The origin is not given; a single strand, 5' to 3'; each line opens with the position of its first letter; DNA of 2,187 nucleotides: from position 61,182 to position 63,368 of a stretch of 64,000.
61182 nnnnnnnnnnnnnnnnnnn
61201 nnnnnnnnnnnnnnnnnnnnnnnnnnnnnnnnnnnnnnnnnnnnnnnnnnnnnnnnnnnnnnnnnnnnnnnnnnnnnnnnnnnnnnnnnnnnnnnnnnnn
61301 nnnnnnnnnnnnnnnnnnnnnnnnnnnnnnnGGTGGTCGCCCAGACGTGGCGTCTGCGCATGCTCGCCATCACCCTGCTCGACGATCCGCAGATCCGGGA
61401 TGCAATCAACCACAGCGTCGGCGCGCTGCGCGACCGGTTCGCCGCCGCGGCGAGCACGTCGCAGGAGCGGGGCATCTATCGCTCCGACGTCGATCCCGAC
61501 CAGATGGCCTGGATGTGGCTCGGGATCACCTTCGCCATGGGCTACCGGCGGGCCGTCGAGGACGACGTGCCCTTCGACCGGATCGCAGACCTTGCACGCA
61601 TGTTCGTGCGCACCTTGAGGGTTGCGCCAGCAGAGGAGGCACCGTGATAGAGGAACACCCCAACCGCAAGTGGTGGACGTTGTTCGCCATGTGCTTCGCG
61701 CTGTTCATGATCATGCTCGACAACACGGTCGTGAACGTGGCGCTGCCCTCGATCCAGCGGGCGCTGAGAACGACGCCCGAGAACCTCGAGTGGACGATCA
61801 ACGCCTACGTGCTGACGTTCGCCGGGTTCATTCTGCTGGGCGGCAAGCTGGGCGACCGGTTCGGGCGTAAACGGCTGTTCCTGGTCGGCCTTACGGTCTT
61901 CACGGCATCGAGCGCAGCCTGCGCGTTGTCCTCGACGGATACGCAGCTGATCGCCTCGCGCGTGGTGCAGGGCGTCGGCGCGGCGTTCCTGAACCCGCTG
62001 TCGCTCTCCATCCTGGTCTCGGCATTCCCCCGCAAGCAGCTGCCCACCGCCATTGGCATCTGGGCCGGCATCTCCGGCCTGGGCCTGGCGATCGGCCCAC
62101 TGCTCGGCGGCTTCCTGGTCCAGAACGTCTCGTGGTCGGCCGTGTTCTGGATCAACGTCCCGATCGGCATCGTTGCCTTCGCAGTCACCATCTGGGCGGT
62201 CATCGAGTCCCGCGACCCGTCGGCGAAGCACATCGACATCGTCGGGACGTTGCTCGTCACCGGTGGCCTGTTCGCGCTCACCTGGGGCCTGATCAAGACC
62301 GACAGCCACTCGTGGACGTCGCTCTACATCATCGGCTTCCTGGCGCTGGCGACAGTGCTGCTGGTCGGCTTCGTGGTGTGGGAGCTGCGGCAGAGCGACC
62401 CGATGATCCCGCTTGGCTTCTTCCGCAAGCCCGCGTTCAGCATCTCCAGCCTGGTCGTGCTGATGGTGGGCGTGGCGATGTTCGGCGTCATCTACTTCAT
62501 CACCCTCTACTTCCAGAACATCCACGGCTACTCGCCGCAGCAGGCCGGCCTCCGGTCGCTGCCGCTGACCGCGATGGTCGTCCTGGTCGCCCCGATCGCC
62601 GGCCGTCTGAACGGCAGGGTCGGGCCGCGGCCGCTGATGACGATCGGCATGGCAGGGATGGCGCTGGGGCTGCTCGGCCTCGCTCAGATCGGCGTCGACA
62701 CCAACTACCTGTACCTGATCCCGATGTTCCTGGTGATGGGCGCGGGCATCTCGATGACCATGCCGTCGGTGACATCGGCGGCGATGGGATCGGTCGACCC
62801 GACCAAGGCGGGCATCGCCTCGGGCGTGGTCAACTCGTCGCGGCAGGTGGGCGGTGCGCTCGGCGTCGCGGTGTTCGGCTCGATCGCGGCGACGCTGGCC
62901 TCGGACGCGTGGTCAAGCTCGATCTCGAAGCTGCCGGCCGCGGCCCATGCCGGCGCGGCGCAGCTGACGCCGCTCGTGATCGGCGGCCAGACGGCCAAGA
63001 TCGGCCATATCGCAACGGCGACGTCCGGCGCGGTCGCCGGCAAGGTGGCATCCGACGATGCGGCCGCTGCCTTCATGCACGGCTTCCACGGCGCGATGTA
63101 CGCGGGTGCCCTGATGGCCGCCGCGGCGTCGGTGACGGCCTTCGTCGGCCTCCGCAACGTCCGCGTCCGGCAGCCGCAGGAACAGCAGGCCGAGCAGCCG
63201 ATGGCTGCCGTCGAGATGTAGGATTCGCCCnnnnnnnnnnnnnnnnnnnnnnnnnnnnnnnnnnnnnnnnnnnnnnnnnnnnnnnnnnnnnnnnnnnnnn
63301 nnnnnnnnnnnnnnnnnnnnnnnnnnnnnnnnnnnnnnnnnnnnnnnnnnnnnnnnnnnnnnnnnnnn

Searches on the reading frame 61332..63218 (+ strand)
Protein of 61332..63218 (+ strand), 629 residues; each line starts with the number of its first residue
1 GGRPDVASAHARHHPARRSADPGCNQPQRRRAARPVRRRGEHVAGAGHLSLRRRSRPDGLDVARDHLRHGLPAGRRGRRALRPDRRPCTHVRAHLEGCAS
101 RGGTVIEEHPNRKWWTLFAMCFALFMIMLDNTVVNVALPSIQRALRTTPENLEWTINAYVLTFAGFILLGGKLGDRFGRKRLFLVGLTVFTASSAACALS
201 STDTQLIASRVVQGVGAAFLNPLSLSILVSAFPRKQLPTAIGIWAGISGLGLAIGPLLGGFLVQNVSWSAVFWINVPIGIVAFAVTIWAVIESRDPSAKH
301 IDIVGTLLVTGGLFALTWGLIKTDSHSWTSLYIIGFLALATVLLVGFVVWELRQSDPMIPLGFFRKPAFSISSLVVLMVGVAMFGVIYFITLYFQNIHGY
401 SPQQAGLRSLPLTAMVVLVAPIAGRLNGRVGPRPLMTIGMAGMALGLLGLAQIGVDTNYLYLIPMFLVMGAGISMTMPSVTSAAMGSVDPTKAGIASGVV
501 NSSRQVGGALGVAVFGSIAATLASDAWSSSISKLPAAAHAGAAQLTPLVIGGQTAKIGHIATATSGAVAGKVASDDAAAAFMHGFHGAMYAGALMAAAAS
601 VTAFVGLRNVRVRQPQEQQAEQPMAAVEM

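Call 64: search_protein_families(library=pfam, proteins=[window:61332-63218:+], max_evalue=0.00001)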
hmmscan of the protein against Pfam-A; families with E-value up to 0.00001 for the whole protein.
window:61332-63218:+ (629 aa): 1 family
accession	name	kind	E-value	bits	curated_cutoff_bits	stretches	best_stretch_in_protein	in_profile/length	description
PF07690.21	MFS_1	-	2.5e-62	211.3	33.4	1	120-511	1-346/347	Major Facilitator Superfamily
